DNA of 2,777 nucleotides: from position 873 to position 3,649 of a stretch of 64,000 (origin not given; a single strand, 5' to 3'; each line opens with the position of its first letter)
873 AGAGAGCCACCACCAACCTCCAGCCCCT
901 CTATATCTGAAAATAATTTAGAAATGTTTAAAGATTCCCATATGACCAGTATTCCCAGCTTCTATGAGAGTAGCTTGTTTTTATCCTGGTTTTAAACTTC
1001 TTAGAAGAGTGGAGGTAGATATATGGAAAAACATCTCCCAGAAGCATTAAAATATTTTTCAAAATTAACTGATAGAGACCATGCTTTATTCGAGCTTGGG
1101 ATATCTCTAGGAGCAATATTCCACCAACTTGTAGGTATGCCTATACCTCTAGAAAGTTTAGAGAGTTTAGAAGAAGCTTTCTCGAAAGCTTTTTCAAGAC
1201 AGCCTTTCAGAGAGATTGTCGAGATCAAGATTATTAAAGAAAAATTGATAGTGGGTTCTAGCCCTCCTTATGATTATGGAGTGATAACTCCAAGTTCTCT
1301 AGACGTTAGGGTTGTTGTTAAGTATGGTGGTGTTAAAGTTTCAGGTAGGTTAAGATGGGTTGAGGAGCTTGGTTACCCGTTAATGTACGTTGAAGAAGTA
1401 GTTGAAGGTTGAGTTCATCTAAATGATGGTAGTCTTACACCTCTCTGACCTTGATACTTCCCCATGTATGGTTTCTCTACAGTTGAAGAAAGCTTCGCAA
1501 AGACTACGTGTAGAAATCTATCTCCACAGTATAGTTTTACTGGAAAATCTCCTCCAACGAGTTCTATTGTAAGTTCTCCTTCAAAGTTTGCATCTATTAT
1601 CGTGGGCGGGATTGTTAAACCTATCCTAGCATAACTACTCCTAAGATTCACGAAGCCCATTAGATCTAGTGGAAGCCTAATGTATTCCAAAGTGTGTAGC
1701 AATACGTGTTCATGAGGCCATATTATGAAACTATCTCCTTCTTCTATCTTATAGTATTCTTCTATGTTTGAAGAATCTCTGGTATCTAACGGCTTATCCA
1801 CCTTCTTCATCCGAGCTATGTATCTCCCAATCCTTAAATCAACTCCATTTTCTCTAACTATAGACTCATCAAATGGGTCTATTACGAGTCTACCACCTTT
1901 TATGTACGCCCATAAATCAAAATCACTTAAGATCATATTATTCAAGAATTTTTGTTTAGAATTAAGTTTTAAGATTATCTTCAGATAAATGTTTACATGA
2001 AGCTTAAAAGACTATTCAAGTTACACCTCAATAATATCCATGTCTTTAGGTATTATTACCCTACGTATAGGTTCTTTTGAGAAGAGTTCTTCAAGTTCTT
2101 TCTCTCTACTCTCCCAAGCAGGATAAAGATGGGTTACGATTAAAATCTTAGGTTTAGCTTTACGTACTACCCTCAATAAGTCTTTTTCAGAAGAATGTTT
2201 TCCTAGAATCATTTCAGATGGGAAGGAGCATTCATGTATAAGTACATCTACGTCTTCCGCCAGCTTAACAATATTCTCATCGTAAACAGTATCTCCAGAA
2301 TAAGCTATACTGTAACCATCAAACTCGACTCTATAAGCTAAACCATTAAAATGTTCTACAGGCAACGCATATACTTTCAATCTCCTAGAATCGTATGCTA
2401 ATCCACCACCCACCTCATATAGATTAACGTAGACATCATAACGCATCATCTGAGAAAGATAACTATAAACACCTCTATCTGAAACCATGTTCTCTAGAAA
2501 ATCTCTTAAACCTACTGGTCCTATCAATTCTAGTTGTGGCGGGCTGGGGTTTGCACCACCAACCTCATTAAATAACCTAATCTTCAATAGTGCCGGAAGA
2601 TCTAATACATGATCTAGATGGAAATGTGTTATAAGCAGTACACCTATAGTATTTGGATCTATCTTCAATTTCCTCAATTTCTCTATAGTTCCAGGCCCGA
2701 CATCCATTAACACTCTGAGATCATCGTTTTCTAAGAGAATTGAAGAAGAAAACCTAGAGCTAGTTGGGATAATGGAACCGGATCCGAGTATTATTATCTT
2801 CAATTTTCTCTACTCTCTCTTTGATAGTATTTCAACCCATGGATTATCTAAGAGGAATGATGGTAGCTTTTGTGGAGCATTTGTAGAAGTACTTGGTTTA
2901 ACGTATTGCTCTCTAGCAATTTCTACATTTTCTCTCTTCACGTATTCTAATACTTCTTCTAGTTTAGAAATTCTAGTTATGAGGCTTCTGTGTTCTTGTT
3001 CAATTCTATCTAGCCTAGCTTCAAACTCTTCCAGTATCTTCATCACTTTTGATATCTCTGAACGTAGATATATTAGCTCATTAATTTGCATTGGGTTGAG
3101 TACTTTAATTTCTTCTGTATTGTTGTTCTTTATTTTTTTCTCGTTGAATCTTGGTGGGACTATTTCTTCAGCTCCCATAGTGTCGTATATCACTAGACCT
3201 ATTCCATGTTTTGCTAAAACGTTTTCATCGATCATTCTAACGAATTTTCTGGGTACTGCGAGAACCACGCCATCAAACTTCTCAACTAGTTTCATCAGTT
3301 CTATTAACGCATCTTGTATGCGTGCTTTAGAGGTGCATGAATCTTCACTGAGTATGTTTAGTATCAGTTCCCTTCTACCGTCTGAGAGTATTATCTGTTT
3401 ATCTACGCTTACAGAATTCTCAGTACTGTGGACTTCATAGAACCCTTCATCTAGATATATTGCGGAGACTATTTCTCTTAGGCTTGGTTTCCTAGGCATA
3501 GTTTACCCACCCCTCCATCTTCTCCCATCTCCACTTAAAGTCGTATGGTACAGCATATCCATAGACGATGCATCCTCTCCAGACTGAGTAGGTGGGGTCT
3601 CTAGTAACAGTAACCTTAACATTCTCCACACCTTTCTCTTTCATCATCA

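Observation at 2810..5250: Compact, translationally coupled crenactin operon with two unassigned partner ORFs in an AT-rich genome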

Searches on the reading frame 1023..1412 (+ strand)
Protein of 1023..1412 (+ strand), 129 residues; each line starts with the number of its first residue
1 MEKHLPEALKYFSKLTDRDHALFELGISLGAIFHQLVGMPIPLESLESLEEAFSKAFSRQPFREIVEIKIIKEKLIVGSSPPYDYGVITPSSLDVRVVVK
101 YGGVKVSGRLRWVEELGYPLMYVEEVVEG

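Call 70: search_protein_families(library=pfam, proteins=[window:1023-1412:+], max_evalue=0.00001)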
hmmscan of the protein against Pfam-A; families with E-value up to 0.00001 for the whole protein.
window:1023-1412:+ (129 aa): 1 family
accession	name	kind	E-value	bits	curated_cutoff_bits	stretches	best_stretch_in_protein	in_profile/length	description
PF04038.17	DHNA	-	1.2e-31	109.9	25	1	16-124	1-108/108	Dihydroneopterin aldolase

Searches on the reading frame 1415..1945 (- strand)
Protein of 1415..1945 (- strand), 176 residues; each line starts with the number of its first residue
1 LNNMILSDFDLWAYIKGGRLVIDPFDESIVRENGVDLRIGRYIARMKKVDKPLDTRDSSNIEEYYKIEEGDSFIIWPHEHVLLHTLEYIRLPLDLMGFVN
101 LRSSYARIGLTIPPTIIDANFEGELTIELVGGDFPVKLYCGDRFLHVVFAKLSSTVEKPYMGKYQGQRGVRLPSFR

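Call 3: search_protein_families(library=pfam, proteins=[window:1415-1945:-], max_evalue=0.1)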
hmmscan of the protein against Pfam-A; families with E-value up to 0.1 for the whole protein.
window:1415-1945:- (176 aa): 3 families
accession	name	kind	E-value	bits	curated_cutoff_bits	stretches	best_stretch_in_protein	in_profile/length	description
PF22769.1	DCD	-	2.3e-30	106.2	27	1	5-151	1-152/153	dCTP deaminase-like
PF00692.24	dUTPase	-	1.6e-05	25.1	22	1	72-154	23-106/129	dUTPase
PF06559.16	DCD_N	-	0.023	15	21.4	0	7-149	6-160/164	2'-deoxycytidine 5'-triphosphate deaminase (DCD) N-terminal domain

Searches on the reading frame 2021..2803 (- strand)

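Call 3: search_protein_families(library=pfam, proteins=[window:2021-2803:-], max_evalue=0.1)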
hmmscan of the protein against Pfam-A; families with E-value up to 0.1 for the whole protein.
window:2021-2803:- (260 aa): 5 families
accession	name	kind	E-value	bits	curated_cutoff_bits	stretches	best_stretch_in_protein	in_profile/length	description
PF12706.13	Lactamase_B_2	-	1.6e-15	57.7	27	1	30-225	2-199/200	Beta-lactamase superfamily domain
PF00753.33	Lactamase_B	-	1.8e-14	54.6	22.7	1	18-225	5-196/196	Metallo-beta-lactamase superfamily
PF13483.12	Lactamase_B_3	-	1.9e-08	34.9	24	1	20-225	8-160/160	Beta-lactamase superfamily domain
PF23023.1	Anti-Pycsar_Apyc1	-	0.015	15.2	50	1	2-68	4-69/250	Anti-Pycsar protein Apyc1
PF10494.15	Stk19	-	0.082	12.8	27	0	209-255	21-71/278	Inactive serine-threonine protein kinase 19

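Call 4: search_protein_families(library=ncbifam, proteins=[window:2021-2803:-], max_evalue=0.1)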
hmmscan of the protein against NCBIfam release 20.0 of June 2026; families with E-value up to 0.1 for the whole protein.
window:2021-2803:- (260 aa): 21 families
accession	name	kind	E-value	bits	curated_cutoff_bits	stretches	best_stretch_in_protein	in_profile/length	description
TIGR02651.1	RNase_Z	equivalog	4.4e-39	134.3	292.95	2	2-160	1-148/302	ribonuclease Z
NF000801.0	PRK00055.1-3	equivalog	4.8e-37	127.7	252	2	1-160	2-153/307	ribonuclease Z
NF041851.1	cyc_nuc_deg_phdiest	equivalog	4.2e-28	98.4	400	1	1-239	1-233/253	cyclic nucleotide-degrading phosphodiesterase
NF041257.1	GntH_guanitoxin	equivalog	1.8e-27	96.2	333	1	1-213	13-237/374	guanitoxin biosynthesis MBL fold metallo-hydrolase GntH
NF000800.0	PRK00055.1-1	equivalog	1.8e-23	83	398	2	1-160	1-151/305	ribonuclease Z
NF000806.0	PRK00055.2-4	equivalog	2.8e-20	72.7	363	1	2-260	3-276/280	ribonuclease Z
TIGR02649.1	true_RNase_BN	exception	2.2e-16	59.7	563.7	2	3-160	2-150/304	ribonuclease BN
NF000805.0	PRK00055.2-3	equivalog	3.1e-14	52.9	416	2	3-74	6-77/307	ribonuclease Z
NF002558.0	PRK02126.1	subfamily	1.9e-11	43.5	315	2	162-243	241-330/345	ribonuclease Z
NF000804.0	PRK00055.2-1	equivalog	3.6e-11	42.7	402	1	2-74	5-77/306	ribonuclease Z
TIGR03307.1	PhnP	equivalog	8.9e-10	38.3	272.25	2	140-226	130-221/249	phosphonate metabolism protein PhnP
NF002553.0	PRK02113.1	equivalog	1.3e-06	28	386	1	14-81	30-95/252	MBL fold metallo-hydrolase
TIGR03675.1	arCOG00543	equivalog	3.6e-05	22.2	580.2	1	20-216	189-398/631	beta-CASP ribonuclease aCPSF1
NF038231.1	MBL_Geo_Pelo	equivalog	0.00064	19.4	360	1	13-81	28-91/250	GPMC system MBL fold metallohydrolase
NF045584.1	cas14_MBL_CASP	equivalog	0.0017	16.7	800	1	19-76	14-74/612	type VII CRISPR-associated protein Cas14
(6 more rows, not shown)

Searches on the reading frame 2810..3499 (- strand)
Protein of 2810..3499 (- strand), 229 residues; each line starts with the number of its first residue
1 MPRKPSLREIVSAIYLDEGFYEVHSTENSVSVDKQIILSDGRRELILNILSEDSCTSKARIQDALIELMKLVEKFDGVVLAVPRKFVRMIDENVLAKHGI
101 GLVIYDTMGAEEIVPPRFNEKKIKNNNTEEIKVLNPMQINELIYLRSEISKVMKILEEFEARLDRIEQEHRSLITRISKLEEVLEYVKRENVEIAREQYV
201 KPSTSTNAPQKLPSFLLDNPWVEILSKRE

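Call 3: search_protein_families(library=pfam, proteins=[window:2810-3499:-], max_evalue=0.1)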
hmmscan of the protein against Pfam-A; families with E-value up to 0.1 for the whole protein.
window:2810-3499:- (229 aa): 2 families
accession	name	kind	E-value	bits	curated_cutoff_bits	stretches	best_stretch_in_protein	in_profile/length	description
PF25541.1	TBCA_PH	-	0.057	13.6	27.8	0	128-194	59-125/139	PH domain-containing proteins, TBCA domain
PF21825.2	crAss001_48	-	0.096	13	24.8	0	162-192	3-33/61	crAss001_48 related protein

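Call 4: search_protein_families(library=ncbifam, proteins=[window:2810-3499:-], max_evalue=0.1)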
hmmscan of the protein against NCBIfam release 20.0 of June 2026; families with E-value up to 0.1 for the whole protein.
window:2810-3499:- (229 aa): 1 family
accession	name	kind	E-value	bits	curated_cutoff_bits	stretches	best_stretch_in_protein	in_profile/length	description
NF053561.1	Rkd2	equivalog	5.9e-06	26.1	290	1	33-228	25-195/196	arcadin-2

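Call 6: search_solved_structures(query=window:2810-3499:-, max_evalue=10, show_alignments=3)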
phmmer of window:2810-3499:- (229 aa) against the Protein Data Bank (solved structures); distinct sequences matched with E-value up to 10: 2.
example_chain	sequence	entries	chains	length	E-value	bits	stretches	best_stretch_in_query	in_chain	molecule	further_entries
6azd_A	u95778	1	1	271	1.3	11.7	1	97-160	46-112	PpKAI2-like H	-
5ojc_A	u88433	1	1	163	1.7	11.4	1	37-103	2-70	Myoglobin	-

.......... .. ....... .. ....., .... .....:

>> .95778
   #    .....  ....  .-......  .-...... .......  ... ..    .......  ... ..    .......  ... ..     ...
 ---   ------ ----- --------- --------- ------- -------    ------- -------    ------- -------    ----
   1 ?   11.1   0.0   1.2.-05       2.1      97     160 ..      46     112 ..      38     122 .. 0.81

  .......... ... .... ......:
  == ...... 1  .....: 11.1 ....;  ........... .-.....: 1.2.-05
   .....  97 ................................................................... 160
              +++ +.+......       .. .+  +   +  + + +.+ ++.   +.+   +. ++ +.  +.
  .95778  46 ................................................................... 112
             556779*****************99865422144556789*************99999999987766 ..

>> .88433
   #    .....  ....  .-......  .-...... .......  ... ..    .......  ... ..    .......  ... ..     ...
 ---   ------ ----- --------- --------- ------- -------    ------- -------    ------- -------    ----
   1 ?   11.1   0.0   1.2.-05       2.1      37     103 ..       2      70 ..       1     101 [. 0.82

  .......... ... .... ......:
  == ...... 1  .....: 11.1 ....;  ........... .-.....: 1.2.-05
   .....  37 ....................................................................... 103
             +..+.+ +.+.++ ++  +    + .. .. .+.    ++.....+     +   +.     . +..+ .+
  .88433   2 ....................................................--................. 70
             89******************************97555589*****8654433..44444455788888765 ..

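Call 43: find_homologous_proteins(query=A5, max_evalue=0.001)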
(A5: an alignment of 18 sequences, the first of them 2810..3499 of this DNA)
Query A5 (18 sequences) (229 aa, profile of the alignment): 63 proteins with E <= 0.001 among 8000 candidates.
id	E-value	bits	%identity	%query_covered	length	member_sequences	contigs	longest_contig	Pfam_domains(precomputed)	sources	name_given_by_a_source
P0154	1.2e-68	249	50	99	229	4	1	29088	-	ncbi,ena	-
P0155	1.1e-67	246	50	99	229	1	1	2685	-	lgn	-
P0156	2.6e-67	245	50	99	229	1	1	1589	-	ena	-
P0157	1.9e-66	242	48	99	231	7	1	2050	-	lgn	-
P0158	2.4e-66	242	100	100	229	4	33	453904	-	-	-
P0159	4.8e-66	241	48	99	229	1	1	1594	-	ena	-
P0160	3.6e-65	238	50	99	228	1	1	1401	-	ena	-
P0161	1.7e-63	232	50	100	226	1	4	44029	-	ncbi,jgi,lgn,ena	jgi:hypothetical protein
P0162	1.8e-63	232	46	99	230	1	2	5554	-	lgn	-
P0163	6.0e-63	230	50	100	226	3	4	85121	-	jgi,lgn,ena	-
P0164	1.8e-62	229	50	100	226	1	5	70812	-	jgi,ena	-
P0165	5.1e-61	224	51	93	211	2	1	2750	-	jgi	jgi:hypothetical protein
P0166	6.7e-61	224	44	97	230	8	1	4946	-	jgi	-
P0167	1.8e-60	222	50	100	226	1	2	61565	-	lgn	-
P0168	4.4e-60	221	43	97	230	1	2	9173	-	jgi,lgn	jgi:hypothetical protein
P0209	7.8e-39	152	24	66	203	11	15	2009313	-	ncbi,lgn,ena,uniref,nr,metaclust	ncbi:arcadin-2 [Pyrobaculum calidifontis]|uniref:Arcadin-2 n=1 Tax=Pyrobaculum calidifontis (strain 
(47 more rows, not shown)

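Call 53: predict_structure(alignment_id=A6)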
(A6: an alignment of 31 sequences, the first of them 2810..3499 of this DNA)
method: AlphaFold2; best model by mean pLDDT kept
length: 229 residues; sequences in the alignment: 31
mean_pLDDT: 82.1   pTM: 0.52
mean pLDDT of the five models: 82.1, 81.5, 80.6, 80.2, 80.1
residues with pLDDT >= 90: 102; 70-90: 86; 50-70: 29; < 50: 12
segments of 3 or more residues with pLDDT < 50: 130-132, 201-208
pLDDT, mean of each block of 10 residues (from residue 1): 76 88 84 90 92 88 91 92 93 92 92 88 55 58 82 92 94 93 87 66 46 73 74
secondary structure, 60 per line:
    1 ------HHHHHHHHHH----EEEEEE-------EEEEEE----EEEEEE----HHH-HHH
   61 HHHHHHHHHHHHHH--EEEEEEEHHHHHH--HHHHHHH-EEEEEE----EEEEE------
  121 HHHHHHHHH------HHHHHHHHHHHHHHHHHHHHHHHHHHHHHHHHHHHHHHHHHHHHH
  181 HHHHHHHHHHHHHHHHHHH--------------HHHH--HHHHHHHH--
elements in order: H7-16 E21-26 E34-39 E44-49 H58-74 E77-83 H84-89 H92-98 E100-105 E110-114 H121-129 H136-199 H214-217 H220-227

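Call 56: fold_search(model_id=the predicted structure, library=pdb)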
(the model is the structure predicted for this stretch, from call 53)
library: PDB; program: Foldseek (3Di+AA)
matches with E <= 10: 900; with E <= 0.001: 3
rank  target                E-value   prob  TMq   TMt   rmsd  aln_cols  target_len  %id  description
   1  2inb                  2.9e-04  1.00  0.33  0.53   5.7       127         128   16  Crystal structure of an XisH family protein (ZP_00107633.1) from Nostoc punctiforme PCC 73102 at 1.60 A resolution (released 2006-10-24)
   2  2okf_A                6.2e-04  1.00  0.32  0.51   5.4       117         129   17  CRYSTAL STRUCTURE OF A FDXN ELEMENT EXCISION CONTROLLING FACTOR PROTEIN (AVA_3312) FROM ANABAENA VARIABILIS AT 1.60 A  (released 2007-01-30)
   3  8em1_A                6.6e-04  1.00  0.29  0.15   4.0       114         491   12  Type IIS Restriction Endonuclease PaqCI, DNA Unbound (released 2023-03-22)
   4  2ph7_A                1.2e-03  1.00  0.31  0.32  10.7       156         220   12  Crystal structure of AF2093 from Archaeoglobus fulgidus (released 2007-05-08)
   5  8em1_B                1.2e-03  1.00  0.31  0.17   6.0       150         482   12  Type IIS Restriction Endonuclease PaqCI, DNA Unbound (released 2023-03-22)
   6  2ph7_B                1.2e-03  1.00  0.33  0.35   5.7       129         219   12  Crystal structure of AF2093 from Archaeoglobus fulgidus (released 2007-05-08)
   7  8q3b_E                3.8e-02  0.82  0.25  0.28   7.8       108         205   16  The closed state of the ASFV apo-RNA polymerase (released 2024-02-14)
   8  8q3k_E                7.3e-02  0.60  0.23  0.26   9.2       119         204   13  The open state of the ASFV apo-RNA polymerase (released 2024-02-14)
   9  2ix9_A                8.2e-02  0.51  0.24  0.22   7.1       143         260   13  Respective role of protein folding and glycosylation in the thermal stability of recombinant Feruloyl Esterase A (released 2006-10-18)
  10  2bam_B                8.8e-02  0.38  0.23  0.25  14.6       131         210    8  RESTRICTION ENDONUCLEASE BAMHI COMPLEX WITH DNA AND CALCIUM IONS (PRE-REACTIVE COMPLEX). (released 1999-10-31)
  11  8fg6_B                9.4e-02  0.38  0.15  0.20   7.5        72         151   18  Design of amyloidogenic peptide traps (released 2024-03-20)
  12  3bam_A                1.2e-01  0.21  0.21  0.22  14.6       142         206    8  RESTRICTION ENDONUCLEASE BAMHI COMPLEX WITH DNA AND MANGANESE IONS (POST-REACTIVE COMPLEX) (released 1999-01-13)
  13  4ic1_A                1.2e-01  0.15  0.18  0.19  14.2       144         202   12  Crystal structure of SSO0001 (released 2013-01-16)
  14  1bam                  1.3e-01  0.33  0.23  0.26  13.3       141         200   11  STRUCTURE OF RESTRICTION ENDONUCLEASE BAMHI PHASED AT 1.95 ANGSTROMS RESOLUTION BY MAD ANALYSIS (released 1995-02-27)
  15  1uza_A                1.4e-01  0.38  0.24  0.22   7.1       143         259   14  Crystallographic structure of a feruloyl esterase from Aspergillus niger (released 2004-10-19)
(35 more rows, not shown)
